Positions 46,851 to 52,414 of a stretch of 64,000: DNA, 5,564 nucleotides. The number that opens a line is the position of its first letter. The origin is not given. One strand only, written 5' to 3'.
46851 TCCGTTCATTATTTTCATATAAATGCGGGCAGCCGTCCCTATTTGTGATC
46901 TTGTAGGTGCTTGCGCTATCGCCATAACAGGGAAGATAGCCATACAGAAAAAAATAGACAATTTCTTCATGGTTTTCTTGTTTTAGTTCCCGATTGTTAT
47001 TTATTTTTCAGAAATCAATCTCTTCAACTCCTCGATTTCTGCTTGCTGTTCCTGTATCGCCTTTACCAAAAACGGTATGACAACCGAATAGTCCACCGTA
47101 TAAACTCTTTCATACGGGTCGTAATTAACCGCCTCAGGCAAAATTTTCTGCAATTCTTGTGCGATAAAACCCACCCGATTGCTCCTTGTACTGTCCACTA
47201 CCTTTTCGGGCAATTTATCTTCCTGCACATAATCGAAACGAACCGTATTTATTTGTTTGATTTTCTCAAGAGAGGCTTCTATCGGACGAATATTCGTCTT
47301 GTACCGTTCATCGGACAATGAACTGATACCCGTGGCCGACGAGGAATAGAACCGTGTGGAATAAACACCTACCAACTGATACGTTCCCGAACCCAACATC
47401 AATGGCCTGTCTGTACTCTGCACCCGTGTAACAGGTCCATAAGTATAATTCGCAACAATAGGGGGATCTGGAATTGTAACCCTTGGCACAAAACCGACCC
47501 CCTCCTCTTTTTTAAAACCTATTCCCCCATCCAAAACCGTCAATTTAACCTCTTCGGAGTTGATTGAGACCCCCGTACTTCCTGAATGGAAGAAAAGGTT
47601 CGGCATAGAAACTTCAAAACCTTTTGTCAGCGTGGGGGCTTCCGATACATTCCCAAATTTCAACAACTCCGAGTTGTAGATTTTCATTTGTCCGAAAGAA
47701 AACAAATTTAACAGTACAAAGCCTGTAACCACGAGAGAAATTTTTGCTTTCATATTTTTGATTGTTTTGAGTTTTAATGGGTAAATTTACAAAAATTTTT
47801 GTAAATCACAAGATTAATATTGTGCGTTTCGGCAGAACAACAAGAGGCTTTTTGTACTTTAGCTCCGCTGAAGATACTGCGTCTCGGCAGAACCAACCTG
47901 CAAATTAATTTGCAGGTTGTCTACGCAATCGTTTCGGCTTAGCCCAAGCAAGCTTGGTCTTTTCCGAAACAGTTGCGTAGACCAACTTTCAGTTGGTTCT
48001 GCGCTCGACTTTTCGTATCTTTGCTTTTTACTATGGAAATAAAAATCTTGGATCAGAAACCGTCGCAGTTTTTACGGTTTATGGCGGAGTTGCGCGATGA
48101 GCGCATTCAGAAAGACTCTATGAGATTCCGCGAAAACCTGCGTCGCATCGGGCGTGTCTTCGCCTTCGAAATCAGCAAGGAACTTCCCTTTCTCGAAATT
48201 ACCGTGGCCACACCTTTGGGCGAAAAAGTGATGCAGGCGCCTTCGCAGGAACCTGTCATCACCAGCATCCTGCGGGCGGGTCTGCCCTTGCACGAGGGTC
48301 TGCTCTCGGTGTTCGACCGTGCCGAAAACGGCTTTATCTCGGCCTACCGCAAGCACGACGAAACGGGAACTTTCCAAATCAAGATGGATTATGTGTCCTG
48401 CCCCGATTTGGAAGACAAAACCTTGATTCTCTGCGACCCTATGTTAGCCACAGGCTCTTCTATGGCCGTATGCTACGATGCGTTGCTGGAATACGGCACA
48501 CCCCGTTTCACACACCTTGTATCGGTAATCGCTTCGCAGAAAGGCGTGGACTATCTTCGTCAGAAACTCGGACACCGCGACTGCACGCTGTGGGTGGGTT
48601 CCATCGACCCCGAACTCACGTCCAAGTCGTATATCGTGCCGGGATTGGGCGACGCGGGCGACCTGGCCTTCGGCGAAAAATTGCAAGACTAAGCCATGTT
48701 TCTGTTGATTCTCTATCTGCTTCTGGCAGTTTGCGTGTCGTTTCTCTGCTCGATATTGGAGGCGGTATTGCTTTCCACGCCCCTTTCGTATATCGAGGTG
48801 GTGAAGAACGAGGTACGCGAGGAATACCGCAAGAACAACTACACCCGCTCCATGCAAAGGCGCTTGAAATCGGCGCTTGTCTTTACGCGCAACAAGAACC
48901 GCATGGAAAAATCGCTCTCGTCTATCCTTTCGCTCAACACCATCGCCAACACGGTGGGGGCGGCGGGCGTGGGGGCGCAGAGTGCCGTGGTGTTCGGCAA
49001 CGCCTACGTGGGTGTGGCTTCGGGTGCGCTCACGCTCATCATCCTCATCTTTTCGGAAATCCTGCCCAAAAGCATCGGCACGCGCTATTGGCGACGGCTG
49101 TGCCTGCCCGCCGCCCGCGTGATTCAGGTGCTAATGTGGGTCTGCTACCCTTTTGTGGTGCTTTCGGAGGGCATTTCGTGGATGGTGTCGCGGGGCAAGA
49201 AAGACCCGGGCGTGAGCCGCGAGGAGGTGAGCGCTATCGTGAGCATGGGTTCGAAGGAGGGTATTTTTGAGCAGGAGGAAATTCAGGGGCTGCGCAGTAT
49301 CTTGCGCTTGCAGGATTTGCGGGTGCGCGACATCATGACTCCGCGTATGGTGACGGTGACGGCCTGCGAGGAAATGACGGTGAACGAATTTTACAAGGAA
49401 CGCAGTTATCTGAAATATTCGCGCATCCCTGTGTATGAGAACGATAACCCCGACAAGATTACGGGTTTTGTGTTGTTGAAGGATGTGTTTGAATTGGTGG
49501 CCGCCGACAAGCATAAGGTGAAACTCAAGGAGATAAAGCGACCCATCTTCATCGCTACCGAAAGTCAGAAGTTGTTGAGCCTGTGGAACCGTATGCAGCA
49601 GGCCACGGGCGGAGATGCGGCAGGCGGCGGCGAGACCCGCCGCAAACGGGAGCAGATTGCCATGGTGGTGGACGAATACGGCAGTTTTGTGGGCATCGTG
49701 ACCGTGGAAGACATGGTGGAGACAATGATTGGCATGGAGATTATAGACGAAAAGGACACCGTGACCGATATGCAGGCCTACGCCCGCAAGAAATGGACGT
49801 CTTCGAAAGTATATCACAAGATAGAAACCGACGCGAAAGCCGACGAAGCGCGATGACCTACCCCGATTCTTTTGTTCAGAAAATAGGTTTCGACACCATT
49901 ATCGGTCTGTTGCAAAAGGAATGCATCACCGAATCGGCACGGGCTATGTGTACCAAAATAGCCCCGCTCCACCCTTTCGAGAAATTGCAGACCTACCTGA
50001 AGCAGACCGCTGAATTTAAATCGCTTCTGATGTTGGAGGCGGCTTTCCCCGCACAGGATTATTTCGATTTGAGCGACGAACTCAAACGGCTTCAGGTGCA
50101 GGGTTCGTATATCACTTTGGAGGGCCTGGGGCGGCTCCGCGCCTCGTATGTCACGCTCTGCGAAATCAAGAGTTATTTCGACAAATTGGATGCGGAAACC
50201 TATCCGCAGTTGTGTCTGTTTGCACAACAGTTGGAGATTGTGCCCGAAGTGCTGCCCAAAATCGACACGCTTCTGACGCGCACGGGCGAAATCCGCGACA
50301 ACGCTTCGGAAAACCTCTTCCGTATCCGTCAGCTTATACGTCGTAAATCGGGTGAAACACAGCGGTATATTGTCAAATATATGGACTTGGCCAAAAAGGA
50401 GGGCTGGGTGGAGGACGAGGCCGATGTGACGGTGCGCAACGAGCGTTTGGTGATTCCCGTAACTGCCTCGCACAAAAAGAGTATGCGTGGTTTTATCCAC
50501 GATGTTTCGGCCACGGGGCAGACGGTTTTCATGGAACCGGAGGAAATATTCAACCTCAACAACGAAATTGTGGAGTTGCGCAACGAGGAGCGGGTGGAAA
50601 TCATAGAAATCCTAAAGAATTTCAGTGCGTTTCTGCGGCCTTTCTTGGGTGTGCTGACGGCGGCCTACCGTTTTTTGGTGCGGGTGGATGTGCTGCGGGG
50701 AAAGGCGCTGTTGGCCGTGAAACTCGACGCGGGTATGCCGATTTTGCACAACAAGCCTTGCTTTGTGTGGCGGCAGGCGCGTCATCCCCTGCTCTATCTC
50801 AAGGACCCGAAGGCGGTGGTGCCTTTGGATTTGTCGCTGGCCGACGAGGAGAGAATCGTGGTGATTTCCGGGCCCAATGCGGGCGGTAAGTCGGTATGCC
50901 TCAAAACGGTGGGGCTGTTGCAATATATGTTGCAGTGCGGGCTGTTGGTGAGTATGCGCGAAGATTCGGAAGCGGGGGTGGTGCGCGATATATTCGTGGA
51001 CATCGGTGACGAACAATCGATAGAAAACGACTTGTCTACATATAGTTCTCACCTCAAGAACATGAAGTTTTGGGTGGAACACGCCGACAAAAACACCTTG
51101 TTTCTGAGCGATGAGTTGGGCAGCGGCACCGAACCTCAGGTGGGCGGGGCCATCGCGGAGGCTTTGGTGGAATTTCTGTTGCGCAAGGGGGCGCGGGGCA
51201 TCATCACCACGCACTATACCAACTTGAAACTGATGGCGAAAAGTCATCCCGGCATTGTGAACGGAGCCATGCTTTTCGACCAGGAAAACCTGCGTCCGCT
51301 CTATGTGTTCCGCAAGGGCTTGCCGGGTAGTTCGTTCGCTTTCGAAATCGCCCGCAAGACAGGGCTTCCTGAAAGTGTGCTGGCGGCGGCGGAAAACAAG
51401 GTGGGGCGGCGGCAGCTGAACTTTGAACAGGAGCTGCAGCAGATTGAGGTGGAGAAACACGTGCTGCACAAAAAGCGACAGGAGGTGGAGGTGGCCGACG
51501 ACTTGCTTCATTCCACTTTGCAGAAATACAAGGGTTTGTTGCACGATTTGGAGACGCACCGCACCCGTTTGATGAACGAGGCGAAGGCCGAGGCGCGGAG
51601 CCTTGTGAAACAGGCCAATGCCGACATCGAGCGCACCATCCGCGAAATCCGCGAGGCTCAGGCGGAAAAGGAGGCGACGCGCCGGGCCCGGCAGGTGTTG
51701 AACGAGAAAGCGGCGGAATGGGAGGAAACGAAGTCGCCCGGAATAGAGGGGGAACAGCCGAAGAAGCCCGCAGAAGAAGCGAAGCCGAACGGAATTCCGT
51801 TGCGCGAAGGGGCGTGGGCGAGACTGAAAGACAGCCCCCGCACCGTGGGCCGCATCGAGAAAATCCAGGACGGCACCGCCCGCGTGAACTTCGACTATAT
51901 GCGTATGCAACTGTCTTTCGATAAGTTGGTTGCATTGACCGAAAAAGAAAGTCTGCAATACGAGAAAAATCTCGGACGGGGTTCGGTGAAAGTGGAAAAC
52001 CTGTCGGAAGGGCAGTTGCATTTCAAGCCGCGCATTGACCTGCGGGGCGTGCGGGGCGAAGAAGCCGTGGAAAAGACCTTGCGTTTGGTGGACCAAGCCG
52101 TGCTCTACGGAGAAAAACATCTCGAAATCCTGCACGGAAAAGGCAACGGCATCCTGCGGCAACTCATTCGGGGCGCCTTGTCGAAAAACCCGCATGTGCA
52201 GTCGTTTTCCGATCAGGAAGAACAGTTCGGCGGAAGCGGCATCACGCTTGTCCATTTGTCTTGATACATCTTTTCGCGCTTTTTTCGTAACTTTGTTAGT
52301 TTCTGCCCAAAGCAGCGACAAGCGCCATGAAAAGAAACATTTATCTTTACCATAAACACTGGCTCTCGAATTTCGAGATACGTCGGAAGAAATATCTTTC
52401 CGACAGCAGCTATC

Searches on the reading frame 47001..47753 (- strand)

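Call 51: search_protein_families(library=pfam, max_evalue=0.001, proteins=[window:47001-47753:-])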
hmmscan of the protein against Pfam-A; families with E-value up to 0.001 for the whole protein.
window:47001-47753:- (250 aa): 1 family
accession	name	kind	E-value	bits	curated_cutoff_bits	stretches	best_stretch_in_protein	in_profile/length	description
PF13884.11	Peptidase_S74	-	4.3e-18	65.8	22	1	147-209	1-57/58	Chaperone of endosialidase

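Call 75: search_protein_families(library=ncbifam, max_evalue=0.001, proteins=[window:47001-47753:-])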
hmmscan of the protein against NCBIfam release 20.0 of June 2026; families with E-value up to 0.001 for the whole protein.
window:47001-47753:- (250 aa): 0 families

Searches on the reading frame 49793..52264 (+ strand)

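Call 51: search_protein_families(library=pfam, max_evalue=0.001, proteins=[window:49793-52264:+])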
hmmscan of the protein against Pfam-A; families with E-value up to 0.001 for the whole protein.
window:49793-52264:+ (823 aa): 2 families
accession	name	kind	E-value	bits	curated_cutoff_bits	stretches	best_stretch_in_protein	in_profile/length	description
PF00488.27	MutS_V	-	4.2e-29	102.3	30.2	1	356-537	1-184/188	MutS domain V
PF01713.27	Smr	-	2.7e-20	72.7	25.7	1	748-822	1-76/77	Smr domain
